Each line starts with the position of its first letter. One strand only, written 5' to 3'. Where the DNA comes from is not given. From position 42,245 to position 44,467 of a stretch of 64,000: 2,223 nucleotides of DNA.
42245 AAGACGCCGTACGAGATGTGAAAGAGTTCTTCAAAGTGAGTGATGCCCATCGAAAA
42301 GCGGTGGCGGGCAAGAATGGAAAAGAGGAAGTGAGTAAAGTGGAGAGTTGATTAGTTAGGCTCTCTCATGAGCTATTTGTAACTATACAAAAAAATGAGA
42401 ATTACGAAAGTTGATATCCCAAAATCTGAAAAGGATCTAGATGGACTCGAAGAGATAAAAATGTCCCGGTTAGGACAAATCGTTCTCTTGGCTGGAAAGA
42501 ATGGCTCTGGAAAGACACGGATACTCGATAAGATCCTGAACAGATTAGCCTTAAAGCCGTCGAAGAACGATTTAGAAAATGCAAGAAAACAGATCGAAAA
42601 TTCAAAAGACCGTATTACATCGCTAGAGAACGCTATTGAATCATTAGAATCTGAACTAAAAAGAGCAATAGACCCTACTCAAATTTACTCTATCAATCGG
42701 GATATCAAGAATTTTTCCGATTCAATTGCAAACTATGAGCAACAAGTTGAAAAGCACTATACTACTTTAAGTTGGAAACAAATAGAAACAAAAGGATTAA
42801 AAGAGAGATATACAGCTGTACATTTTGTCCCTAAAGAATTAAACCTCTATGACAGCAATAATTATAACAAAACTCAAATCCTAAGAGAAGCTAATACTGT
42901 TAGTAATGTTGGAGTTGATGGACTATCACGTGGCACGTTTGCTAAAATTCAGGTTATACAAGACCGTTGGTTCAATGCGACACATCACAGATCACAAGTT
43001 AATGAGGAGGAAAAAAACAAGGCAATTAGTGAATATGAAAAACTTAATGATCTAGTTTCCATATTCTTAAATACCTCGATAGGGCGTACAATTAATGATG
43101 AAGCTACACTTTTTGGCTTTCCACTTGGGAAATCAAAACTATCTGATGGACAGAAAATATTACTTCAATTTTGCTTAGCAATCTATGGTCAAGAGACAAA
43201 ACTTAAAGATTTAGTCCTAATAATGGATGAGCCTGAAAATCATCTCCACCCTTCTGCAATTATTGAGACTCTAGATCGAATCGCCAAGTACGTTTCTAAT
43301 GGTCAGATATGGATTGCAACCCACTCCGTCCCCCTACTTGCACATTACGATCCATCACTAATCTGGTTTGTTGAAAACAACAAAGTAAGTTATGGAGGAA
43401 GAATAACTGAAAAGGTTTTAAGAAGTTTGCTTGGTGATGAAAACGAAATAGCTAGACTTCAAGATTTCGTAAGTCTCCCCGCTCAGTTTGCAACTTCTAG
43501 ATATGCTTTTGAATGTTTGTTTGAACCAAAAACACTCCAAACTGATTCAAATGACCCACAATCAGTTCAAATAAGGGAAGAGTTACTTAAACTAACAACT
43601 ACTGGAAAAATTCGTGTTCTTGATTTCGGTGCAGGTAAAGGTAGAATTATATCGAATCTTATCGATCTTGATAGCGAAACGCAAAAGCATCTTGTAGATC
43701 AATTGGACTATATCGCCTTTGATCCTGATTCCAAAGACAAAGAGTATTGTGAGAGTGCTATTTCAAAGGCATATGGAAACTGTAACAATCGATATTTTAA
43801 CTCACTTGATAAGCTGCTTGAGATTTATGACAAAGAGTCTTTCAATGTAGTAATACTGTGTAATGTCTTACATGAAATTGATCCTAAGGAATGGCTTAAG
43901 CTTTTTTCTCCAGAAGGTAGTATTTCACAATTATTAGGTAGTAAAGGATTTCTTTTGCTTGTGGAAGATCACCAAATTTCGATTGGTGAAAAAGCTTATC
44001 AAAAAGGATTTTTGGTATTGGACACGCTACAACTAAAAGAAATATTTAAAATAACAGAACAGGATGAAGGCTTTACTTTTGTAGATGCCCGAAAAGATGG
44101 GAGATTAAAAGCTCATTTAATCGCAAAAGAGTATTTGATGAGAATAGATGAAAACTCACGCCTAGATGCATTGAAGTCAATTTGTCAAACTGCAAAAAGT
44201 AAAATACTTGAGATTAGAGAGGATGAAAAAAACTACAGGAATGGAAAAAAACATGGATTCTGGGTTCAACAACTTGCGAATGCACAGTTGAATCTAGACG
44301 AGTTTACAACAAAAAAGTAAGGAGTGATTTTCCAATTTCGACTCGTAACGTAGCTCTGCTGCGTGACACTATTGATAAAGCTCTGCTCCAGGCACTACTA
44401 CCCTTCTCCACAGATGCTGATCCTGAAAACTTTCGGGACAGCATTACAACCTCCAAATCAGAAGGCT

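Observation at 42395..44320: Orphan ABC/SMC-type ATPase fused to a class I SAM methyltransferase in an apparent low-GC single-gene islet between lon and fhs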

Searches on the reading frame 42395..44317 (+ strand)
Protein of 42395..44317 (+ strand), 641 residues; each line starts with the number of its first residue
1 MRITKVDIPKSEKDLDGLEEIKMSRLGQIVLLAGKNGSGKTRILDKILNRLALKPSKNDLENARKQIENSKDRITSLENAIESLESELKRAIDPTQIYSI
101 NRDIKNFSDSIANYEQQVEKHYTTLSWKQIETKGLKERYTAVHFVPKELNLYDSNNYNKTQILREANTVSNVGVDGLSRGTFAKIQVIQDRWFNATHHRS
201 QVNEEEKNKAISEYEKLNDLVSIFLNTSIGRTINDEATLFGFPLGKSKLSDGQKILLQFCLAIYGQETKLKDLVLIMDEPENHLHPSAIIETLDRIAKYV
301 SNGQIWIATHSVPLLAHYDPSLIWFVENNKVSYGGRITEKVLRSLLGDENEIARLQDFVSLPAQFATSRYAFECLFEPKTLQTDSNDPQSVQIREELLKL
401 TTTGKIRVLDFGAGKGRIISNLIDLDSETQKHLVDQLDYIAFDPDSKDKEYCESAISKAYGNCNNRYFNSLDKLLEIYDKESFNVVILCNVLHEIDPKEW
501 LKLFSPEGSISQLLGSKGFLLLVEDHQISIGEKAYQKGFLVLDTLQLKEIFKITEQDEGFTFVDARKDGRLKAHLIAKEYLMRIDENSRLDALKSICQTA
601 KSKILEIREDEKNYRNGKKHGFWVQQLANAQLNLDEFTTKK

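Call 3: search_protein_families(library=pfam, proteins=[window:42395-44317:+], max_evalue=1)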
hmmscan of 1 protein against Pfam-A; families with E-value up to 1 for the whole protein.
window:42395-44317:+ (641 aa): 29 families (the best 25 are shown)
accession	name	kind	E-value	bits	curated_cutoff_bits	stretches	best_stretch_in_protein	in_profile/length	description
PF13304.12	AAA_21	-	1.3e-13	52.2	27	1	31-315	3-302/304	AAA domain, putative AbiEii toxin, Type IV TA system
PF13175.12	AAA_15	-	2.6e-10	40.9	32.1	1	26-311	24-370/374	AAA ATPase domain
PF02463.25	SMC_N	-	9.5e-08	32.2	40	1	28-322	25-209/220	RecF/RecN/SMC N terminal domain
PF13489.12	Methyltransf_23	-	3.2e-05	24.2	27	1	397-524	13-118/164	Methyltransferase domain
PF00005.33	ABC_tran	-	5.1e-05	24.3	25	1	26-135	10-102/137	ABC transporter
PF08242.18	Methyltransf_12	-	0.00015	22.9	30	1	409-502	1-86/98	Methyltransferase domain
PF05701.16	WEMBL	-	0.00018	20.8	35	1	51-141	293-381/562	Weak chloroplast movement under blue light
PF13847.12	Methyltransf_31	-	0.00027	21.1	27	1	405-521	4-108/145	Methyltransferase domain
PF13649.12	Methyltransf_25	-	0.0012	19.9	27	1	408-504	1-86/97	Methyltransferase domain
PF13555.12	AAA_29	-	0.0012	18.9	27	1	15-48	12-43/61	P-loop containing region of AAA domain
PF13191.12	AAA_16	-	0.0021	19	32.6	1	19-58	17-59/167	AAA ATPase domain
PF01637.24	ATPase_2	-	0.0043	17.3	33.2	1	12-118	5-105/225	ATPase domain predominantly from Archaea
PF13401.12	AAA_22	-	0.0055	17.5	27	1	28-59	6-33/130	AAA domain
PF20720.3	nSTAND3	-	0.016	15.3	27.2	1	28-95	18-89/155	Novel STAND NTPase 3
PF02636.23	Methyltransf_28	-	0.017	15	23.3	1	394-452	7-66/249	Putative S-adenosyl-L-methionine-dependent methyltransferase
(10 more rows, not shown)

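Call 4: search_protein_families(library=padloc, proteins=[window:42395-44317:+], max_evalue=1)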
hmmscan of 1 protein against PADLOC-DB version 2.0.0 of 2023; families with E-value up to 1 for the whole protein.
window:42395-44317:+ (641 aa): 100 families (the best 25 are shown)
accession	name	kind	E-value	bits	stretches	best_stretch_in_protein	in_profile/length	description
PDLC02980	AriA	-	1.7e-18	65.6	1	30-315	2-302/304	-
PDLC00289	PtuA1|PtuA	-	2e-17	61.4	1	1-330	1-307/404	AAA ATPase domain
PDLC04135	mad3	-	5.1e-16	57.2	1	21-332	18-345/374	mads_3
PDLC02981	AriAB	-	1.2e-15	55.2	2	248-316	309-378/694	-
PDLC02335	AbiLi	-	7e-14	49.6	1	26-332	75-255/326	AbiLi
PDLC02979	AriA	-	2.1e-13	48.8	1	21-311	19-369/373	-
PDLC04175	HEC-01A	-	2.4e-13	47.9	2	244-345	244-343/363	-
PDLC04176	HEC-01A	-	2.9e-13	47.9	1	17-329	13-335/371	-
PDLC04235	PDC-M01A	-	4.9e-13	46.8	2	247-327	348-428/510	-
PDLC04244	PDC-M01A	-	5.7e-13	46.5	2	213-314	298-390/482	-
PDLC00290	PtuA1|PtuA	-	3.7e-12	44.3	1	20-331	16-329/414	AAA ATPase domain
PDLC04164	AriA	-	4.6e-12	44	2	247-327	170-248/253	-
PDLC00075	GajA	-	1.8e-11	41.3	2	249-329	249-324/536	AAA ATPase domain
PDLC04214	HEC-02A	-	3.1e-11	41.2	2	271-311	237-278/338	-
PDLC04182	HEC-01A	-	1.3e-10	38.9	2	240-331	277-367/406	-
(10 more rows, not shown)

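Call 5: search_protein_families(library=ncbifam, proteins=[window:42395-44317:+], max_evalue=1)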
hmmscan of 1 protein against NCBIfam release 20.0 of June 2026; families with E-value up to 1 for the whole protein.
window:42395-44317:+ (641 aa): 34 families (the best 25 are shown)
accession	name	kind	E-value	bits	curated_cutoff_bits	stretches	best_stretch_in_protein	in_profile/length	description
NF047739.1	antiphage_MADS3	equivalog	4.2e-13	49.2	420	2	246-323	314-387/427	methylation-associated defense system AAA family ATPase MAD3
NF000355.4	ribo_prot_ABC_F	equivalog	2.6e-08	33.2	380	2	247-310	428-484/499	ribosomal protection-like ABC-F family protein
NF000168.2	ABCF_Msr_all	exception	1e-06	27.6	680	2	247-331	407-483/487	Msr family ABC-F type ribosomal protection protein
TIGR01166.1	cbiO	subfamily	4.3e-06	26.3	211.8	2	18-84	8-73/190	cobalt ABC transporter, ATP-binding protein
NF010068.0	PRK13548.1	equivalog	6.2e-05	22.2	261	1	25-87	29-89/261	heme ABC transporter ATP-binding protein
NF010157.0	PRK13636.1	equivalog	9.3e-05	21.7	463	2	270-338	158-227/285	cobalt transporter ATP-binding subunit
TIGR02857.1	CydD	equivalog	0.00013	21.1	435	1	247-319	457-524/529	thiol reductant ABC exporter subunit CydD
TIGR04521.1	ECF_ATPase_2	equivalog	0.00014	21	330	2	17-75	20-77/279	energy-coupling factor transporter ATPase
TIGR03873.1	F420-0_ABC_ATP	hypoth_equivalog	0.00022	20.6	372.4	1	274-324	158-209/256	putative F420-0 ABC transporter ATP-binding protein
NF041760.1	PtuA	equivalog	0.00025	20.1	500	2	92-329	181-434/524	retron Ec78 anti-phage system effector ATPase PtuA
NF045487.1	ASRP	equivalog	0.00044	19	300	1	53-126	199-273/593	archaea-specific SMC-related protein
TIGR02315.1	ABC_phnC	equivalog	0.00069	19.1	266.1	1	18-72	18-71/243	phosphonate ABC transporter ATP-binding protein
NF047568.1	PSM_export_PmtC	equivalog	0.001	18.6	375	0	26-51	25-49/290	phenol-soluble modulin export ABC transporter ATP-binding protein PmtC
TIGR00611.2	recf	equivalog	0.001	18.3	172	1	19-111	13-108/339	DNA replication/repair protein RecF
TIGR00972.1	3a0107s01c2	equivalog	0.0021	17.4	343.2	1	248-329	144-220/248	phosphate ABC transporter ATP-binding protein PstB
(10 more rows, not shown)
